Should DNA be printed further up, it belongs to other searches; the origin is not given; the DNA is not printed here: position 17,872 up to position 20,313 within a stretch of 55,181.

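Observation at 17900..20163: Shine-Dalgarno-led 25-codon Pro/Cys/Asp-rich sORF with its own terminator, directly upstream of a prolyl oligopeptidase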

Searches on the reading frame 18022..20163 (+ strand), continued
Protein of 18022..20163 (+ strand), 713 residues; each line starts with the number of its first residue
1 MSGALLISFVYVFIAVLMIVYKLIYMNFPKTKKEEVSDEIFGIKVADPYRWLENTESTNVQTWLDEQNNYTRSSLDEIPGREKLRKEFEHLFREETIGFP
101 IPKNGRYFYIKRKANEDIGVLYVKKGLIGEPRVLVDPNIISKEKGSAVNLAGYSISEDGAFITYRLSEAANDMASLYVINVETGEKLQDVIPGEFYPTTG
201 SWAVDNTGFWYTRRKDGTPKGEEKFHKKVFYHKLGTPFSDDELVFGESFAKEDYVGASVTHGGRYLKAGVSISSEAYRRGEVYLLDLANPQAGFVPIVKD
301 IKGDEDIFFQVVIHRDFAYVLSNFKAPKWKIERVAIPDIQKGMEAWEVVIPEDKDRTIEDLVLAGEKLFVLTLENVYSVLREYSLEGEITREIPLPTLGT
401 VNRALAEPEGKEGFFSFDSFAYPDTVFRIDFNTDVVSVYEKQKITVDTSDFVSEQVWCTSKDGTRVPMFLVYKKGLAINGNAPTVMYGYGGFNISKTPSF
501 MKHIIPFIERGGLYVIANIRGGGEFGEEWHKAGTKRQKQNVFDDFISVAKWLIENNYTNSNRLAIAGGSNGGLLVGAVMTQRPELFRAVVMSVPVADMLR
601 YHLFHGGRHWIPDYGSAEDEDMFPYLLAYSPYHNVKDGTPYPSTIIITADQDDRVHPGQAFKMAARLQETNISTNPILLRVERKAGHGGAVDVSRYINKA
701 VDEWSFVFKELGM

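Call 41: find_encoding_contigs(protein=P0017, flank=1500, max_places=1)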
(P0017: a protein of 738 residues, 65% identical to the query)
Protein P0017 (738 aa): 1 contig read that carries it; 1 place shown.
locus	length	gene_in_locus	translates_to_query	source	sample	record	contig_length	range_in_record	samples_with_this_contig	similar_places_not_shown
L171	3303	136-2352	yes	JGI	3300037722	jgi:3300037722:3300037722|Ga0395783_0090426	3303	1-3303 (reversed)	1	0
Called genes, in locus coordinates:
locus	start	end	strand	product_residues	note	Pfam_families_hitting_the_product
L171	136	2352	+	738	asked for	PF02897:Peptidase_S9_N, PF02129:Peptidase_S15 (weak), PF00326:Peptidase_S9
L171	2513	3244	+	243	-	-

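Call 52: find_encoding_contigs(protein=P0007, flank=600, max_places=1)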
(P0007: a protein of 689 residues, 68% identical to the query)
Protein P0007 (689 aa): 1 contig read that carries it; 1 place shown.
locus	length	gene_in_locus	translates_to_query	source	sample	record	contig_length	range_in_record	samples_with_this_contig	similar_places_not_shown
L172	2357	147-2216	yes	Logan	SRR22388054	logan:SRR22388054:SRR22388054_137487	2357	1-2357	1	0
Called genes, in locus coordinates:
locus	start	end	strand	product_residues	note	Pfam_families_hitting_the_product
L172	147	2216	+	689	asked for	PF02897:Peptidase_S9_N, PF00326:Peptidase_S9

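Call 53: find_encoding_contigs(protein=P0022, flank=1200, max_places=1)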
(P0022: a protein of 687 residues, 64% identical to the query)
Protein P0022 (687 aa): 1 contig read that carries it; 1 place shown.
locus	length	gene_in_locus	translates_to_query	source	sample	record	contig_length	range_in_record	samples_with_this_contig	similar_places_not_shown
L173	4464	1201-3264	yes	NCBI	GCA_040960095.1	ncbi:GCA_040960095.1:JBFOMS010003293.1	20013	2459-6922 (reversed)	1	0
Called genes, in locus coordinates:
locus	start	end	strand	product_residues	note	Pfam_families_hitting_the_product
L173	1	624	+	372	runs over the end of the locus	PF05496:RuvB_N (weak), PF13177:DNA_pol3_delta2, PF00004:AAA, PF13401:AAA_22 (faint), PF22608:DNAX_ATPase_lid, PF12169:DNA_pol3_gamma3 (faint)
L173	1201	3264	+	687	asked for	PF02897:Peptidase_S9_N, PF02129:Peptidase_S15 (weak), PF00326:Peptidase_S9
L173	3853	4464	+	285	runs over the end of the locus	PF00704:Glyco_hydro_18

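Call 58: search_protein_families(library=pfam, proteins=[L001:3790-4584:-, L001:4962-5366:+, L001:8337-9107:+, L001:9593-10222:+, L001:10321-11307:+, L136:763-2652:+, L136:2689-3792:+, L136:5987-6460:+, L136:6519-9299:+, L171:2513-3244:+])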
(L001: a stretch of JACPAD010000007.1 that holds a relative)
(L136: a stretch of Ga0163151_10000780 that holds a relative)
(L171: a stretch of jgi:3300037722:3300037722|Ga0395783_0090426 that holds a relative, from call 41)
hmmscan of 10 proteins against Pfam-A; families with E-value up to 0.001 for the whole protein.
L001:3790-4584:- (264 aa): 2 families
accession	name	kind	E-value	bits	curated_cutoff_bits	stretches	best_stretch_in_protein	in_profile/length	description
PF03372.29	Exo_endo_phos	-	2e-30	106.6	24.5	1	5-254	1-225/225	Endonuclease/Exonuclease/phosphatase family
PF14529.12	Exo_endo_phos_2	-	7.1e-05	23.1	27.4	0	111-162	2-44/117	Endonuclease-reverse transcriptase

L001:4962-5366:+ (134 aa): 1 family
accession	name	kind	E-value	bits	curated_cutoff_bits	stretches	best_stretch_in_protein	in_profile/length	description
PF00561.26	Abhydrolase_1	-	0.00043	20.5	25.8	1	7-73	38-103/245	alpha/beta hydrolase fold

L001:8337-9107:+ (256 aa): 1 family
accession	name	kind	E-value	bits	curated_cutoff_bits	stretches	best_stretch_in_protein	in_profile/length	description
PF13365.12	Trypsin_2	-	3.1e-11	44.7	27.6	1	35-208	1-144/144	Trypsin-like peptidase domain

L001:9593-10222:+ (209 aa): 0 families

L001:10321-11307:+ (328 aa): 2 families
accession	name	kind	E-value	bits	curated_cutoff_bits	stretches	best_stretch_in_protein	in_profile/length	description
PF02016.21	Peptidase_S66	-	4.4e-32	111.2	25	1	15-134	1-121/121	LD-carboxypeptidase N-terminal domain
PF17676.7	Peptidase_S66C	-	6.9e-27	94.9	23.7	1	200-314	1-120/120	LD-carboxypeptidase C-terminal domain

L136:763-2652:+ (629 aa): 2 families
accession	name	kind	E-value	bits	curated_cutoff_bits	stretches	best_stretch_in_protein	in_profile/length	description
PF00012.26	HSP70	-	2.6e-247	822.3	20.6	1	4-597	1-597/599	Hsp70 protein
PF06723.19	MreB_Mbl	-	3.3e-16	59.5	27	1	132-371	90-316/327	MreB/Mbl protein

L136:2689-3792:+ (367 aa): 3 families
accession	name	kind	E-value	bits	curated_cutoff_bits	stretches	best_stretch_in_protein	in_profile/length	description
PF01556.23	DnaJ_C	-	1.1e-38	133.1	26.6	1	133-348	1-152/152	DnaJ C terminal domain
PF00226.36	DnaJ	-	1.2e-24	86.6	27.8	1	10-69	1-63/63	DnaJ domain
PF00684.25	DnaJ_CXXCXGXG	-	1.9e-14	54.1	32.7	1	160-224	1-65/65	DnaJ central domain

L136:5987-6460:+ (157 aa): 0 families

L136:6519-9299:+ (926 aa): 4 families
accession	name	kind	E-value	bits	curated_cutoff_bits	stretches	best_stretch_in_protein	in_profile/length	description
PF02450.21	LCAT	-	7.7e-17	62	21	1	301-546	89-345/392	Lecithin:cholesterol acyltransferase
PF07819.20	PGAP1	-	0.00011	22.5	24.3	1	324-385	75-133/233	PGAP1-like alpha/beta domain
PF24096.1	DUF7379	-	0.00037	20.9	33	1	321-387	50-118/191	Domain of unknown function (DUF7379)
PF05057.20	DUF676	-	0.00041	20.4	20.3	0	326-384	61-128/217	Putative serine esterase (DUF676)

L171:2513-3244:+ (243 aa): 1 family
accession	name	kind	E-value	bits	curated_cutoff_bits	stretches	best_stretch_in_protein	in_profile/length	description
PF12697.13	Abhydrolase_6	-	3.2e-05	25.1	26.3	1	52-234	63-214/217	Alpha/beta hydrolase family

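Call 72: search_protein_families(library=pfam, proteins=[L150:604-2577:+, L150:2633-3718:+, L150:6091-7194:+, L150:7191-8618:+, L150:8620-9681:+, L153:1092-1646:-, L153:1912-3687:+, L153:6555-7085:+, L153:7468-8160:+, L153:8282-9352:+])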
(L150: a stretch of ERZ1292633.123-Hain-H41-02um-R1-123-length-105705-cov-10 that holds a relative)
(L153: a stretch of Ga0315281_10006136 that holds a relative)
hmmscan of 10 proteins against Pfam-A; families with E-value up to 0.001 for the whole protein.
L150:604-2577:+ (657 aa): 2 families
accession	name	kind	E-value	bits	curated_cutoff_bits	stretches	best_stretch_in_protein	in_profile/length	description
PF00012.26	HSP70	-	2.8e-244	812.3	20.6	1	32-626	1-598/599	Hsp70 protein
PF06723.19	MreB_Mbl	-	1.2e-17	64.3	27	1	145-400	75-317/327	MreB/Mbl protein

L150:2633-3718:+ (361 aa): 3 families
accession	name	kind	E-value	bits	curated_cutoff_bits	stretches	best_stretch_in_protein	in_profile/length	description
PF01556.23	DnaJ_C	-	3.6e-45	154.2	26.6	1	128-342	2-152/152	DnaJ C terminal domain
PF00226.36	DnaJ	-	3.7e-24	85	27.8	1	5-63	1-63/63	DnaJ domain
PF00684.25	DnaJ_CXXCXGXG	-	9.5e-15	55.1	32.7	1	154-218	1-65/65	DnaJ central domain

L150:6091-7194:+ (367 aa): 1 family
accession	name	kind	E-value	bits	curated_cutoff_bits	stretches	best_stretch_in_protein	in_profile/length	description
PF00899.27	ThiF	-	3.2e-21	76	28.1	1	89-326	3-205/238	ThiF family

L150:7191-8618:+ (475 aa): 0 families

L150:8620-9681:+ (353 aa): 2 families
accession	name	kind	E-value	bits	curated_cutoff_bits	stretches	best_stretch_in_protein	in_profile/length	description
PF00881.29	Nitroreductase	-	5.4e-12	46.7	23.5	1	2-29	17-44/167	Nitroreductase family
PF14512.11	TM1586_NiRdase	-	1.2e-07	32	27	1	2-33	157-189/215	Putative TM nitroreductase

L153:1092-1646:- (184 aa): 1 family
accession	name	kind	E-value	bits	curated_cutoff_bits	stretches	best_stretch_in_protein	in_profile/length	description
PF07963.17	N_methyl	-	4.3e-07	29.7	21.2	1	6-29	4-27/27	Prokaryotic N-terminal methylation motif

L153:1912-3687:+ (591 aa): 5 families
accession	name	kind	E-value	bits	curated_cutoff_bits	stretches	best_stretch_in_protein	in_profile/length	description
PF00005.33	ABC_tran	-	4.4e-36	124.9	25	1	367-516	1-137/137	ABC transporter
PF00664.28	ABC_membrane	-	6.1e-25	88.9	28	1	29-305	4-274/274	ABC transporter transmembrane region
PF02463.25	SMC_N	-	1.2e-05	25.3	40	0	381-556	28-209/220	RecF/RecN/SMC N terminal domain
PF13555.12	AAA_29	-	4.6e-05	23.5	27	1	369-397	14-42/61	P-loop containing region of AAA domain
PF13304.12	AAA_21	-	5.7e-05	23.8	27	0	380-398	2-20/304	AAA domain, putative AbiEii toxin, Type IV TA system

L153:6555-7085:+ (176 aa): 0 families

L153:7468-8160:+ (230 aa): 1 family
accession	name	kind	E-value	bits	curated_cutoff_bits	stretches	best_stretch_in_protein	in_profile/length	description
PF01553.26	Acyltransferase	-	3.6e-20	72.6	23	1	28-166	1-131/132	Acyltransferase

L153:8282-9352:+ (356 aa): 3 families
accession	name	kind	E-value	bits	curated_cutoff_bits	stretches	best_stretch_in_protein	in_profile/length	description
PF04055.27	Radical_SAM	-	2.6e-16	60.7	29.5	1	8-154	2-144/166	Radical SAM superfamily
PF13353.11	Fer4_12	-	4.3e-06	27.5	22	1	13-119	15-121/137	4Fe-4S single cluster domain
PF13186.11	SPASM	-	0.00046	20.9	21.5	0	251-310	5-67/67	Iron-sulfur cluster-binding domain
